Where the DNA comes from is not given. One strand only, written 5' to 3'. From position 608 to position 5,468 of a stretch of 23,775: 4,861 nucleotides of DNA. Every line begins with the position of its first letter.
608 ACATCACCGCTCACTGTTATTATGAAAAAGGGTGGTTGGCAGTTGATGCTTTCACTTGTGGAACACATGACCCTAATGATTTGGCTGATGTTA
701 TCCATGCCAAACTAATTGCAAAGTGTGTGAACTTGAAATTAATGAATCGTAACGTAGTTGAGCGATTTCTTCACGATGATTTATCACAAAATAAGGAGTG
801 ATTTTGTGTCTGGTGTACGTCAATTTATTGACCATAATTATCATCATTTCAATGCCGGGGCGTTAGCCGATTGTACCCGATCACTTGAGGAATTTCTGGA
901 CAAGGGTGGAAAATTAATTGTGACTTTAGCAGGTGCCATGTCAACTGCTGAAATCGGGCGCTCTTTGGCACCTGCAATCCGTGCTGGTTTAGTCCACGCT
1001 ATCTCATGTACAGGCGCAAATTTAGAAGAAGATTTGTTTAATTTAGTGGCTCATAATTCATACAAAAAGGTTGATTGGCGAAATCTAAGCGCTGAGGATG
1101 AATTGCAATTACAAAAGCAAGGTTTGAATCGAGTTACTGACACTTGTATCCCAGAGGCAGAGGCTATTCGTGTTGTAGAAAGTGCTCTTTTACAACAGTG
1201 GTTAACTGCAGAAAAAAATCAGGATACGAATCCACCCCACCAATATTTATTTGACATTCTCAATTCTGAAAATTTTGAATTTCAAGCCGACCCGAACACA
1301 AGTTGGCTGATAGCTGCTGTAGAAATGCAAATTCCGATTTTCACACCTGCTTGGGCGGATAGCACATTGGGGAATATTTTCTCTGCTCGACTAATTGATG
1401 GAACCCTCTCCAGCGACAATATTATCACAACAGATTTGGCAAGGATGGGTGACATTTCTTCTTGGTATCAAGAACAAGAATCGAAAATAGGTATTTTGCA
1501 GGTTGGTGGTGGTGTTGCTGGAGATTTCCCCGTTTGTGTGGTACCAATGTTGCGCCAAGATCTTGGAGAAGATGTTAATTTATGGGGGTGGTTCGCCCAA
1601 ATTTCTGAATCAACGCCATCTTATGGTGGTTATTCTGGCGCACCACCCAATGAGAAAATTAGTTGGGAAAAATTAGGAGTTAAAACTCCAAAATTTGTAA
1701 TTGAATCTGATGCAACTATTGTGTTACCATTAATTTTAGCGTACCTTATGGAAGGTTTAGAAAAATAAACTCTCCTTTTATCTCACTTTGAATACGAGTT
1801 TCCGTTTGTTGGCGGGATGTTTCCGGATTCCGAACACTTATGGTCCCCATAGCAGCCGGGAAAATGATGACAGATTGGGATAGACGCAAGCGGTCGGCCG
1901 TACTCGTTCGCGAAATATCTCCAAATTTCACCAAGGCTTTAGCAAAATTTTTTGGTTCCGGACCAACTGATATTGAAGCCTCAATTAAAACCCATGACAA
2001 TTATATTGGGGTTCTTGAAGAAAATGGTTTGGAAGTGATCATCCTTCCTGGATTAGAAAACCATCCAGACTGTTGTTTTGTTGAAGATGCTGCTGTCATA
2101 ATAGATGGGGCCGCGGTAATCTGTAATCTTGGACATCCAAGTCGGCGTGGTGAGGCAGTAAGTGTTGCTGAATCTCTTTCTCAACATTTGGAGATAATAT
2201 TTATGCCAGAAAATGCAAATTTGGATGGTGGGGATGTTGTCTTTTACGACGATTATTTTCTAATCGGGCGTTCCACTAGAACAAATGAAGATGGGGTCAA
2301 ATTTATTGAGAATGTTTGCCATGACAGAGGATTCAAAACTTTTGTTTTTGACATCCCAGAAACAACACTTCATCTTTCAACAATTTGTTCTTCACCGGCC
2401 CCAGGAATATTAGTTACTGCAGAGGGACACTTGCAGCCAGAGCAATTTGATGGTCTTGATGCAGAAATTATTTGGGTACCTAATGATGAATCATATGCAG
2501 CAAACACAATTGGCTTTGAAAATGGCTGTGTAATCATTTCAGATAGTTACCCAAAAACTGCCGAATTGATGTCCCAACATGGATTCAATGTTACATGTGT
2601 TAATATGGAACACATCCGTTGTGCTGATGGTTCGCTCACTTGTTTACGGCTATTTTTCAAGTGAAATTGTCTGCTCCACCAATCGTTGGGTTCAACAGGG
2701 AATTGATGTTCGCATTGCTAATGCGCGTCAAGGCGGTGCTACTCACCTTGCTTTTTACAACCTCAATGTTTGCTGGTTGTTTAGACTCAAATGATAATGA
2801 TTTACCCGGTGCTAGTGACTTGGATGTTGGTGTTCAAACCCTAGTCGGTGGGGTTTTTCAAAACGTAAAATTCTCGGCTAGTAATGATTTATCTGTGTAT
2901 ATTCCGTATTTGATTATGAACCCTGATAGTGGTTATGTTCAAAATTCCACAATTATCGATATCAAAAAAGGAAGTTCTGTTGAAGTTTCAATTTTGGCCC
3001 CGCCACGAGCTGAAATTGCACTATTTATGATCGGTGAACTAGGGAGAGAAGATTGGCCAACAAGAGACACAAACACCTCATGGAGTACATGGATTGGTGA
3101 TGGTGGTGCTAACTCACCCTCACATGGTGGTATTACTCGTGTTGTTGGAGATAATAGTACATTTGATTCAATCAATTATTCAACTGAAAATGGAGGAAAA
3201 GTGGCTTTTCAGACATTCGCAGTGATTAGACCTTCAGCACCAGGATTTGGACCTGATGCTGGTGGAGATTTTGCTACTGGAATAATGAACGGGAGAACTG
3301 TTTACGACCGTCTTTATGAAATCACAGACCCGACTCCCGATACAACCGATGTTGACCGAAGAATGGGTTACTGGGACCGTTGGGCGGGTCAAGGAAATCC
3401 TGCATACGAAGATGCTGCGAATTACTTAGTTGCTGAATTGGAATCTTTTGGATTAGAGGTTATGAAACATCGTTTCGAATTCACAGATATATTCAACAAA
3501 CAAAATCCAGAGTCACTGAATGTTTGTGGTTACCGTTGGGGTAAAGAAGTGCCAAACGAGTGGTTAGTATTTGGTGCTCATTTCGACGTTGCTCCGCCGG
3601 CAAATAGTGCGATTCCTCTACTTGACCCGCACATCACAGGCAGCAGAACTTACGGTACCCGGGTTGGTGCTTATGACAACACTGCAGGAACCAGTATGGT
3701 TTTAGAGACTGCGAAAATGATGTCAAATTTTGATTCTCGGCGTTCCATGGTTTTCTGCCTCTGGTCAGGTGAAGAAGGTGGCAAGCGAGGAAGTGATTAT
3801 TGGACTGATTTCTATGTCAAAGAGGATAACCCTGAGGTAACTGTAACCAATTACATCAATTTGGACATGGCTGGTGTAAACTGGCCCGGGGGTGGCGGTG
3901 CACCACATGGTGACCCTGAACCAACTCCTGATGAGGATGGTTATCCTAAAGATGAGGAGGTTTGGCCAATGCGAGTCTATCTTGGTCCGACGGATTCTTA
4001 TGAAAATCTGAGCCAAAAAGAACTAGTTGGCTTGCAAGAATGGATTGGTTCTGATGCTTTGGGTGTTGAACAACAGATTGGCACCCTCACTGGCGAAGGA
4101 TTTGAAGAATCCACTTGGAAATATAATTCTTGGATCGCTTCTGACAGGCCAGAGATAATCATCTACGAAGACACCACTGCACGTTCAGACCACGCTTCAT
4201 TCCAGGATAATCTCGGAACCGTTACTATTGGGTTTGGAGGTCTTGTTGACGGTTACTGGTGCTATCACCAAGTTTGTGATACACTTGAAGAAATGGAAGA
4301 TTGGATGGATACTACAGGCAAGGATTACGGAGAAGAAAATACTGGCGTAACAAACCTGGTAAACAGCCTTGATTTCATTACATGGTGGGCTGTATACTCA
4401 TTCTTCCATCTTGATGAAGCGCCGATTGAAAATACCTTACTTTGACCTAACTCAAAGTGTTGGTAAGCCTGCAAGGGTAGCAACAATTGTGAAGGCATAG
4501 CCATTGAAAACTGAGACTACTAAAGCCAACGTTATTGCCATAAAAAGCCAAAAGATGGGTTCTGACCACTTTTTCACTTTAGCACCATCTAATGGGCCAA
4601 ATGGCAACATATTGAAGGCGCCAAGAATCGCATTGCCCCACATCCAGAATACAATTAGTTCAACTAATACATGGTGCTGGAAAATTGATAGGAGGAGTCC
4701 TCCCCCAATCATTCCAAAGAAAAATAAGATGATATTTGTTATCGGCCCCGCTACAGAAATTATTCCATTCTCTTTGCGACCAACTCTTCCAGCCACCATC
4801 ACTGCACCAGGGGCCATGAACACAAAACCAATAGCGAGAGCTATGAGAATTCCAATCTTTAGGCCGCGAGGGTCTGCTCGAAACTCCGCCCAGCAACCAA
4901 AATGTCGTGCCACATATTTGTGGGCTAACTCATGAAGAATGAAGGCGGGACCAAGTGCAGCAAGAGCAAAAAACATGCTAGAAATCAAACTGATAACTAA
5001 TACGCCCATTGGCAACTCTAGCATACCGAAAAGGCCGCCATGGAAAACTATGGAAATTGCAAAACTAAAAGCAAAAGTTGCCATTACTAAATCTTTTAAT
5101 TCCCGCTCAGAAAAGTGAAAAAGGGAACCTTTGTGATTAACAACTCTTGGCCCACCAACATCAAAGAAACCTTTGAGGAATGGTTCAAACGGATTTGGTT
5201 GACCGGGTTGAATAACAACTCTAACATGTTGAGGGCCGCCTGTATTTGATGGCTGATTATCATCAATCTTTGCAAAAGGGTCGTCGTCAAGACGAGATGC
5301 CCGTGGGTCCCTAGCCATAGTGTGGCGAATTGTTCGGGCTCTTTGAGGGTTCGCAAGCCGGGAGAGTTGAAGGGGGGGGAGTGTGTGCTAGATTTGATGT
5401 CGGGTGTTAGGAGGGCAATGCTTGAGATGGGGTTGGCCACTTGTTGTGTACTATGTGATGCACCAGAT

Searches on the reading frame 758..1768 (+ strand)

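Call 9: search_protein_families(library=pfam, proteins=[window:758-1768:+], max_evalue=0.001)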
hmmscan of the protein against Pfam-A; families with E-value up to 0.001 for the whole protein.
window:758-1768:+ (336 aa): 1 family
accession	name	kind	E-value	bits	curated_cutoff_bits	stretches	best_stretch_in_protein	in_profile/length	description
PF01916.23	DS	-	1.1e-40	140.2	27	1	30-329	10-287/288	Deoxyhypusine synthase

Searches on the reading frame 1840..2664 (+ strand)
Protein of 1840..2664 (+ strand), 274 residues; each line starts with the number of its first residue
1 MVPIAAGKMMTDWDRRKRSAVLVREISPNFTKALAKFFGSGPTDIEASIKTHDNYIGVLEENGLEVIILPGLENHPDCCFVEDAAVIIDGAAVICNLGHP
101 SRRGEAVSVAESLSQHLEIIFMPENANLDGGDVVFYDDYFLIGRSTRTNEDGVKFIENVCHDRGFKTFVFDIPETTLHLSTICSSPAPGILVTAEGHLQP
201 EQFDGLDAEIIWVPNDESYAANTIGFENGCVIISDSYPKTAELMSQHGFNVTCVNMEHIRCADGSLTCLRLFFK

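Call 9: search_protein_families(library=pfam, proteins=[window:1840-2664:+], max_evalue=0.001)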
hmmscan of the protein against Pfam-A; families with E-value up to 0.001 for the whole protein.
window:1840-2664:+ (274 aa): 2 families
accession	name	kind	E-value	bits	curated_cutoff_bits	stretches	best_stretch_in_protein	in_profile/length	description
PF19420.4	DDAH_eukar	-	3e-10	40.3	23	1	45-171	25-163/291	N,N dimethylarginine dimethylhydrolase, eukaryotic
PF02274.22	ADI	-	1.7e-07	31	22.8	0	76-183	122-246/377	Arginine deiminase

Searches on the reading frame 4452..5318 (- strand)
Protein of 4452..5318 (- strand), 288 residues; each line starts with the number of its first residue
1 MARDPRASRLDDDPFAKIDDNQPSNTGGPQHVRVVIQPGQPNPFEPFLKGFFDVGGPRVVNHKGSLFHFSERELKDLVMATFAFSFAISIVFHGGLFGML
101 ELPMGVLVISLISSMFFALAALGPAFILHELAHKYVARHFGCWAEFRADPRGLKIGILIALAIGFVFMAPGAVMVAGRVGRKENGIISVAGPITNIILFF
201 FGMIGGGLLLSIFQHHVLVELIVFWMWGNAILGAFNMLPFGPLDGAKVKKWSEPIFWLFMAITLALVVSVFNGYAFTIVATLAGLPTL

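Call 9: search_protein_families(library=pfam, proteins=[window:4452-5318:-], max_evalue=0.001)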
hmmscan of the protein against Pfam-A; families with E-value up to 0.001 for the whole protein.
window:4452-5318:- (288 aa): 1 family
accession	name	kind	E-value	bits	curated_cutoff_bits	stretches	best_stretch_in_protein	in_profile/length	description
PF02163.28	Peptidase_M50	-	7e-06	26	27.2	1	217-248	158-189/221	Peptidase family M50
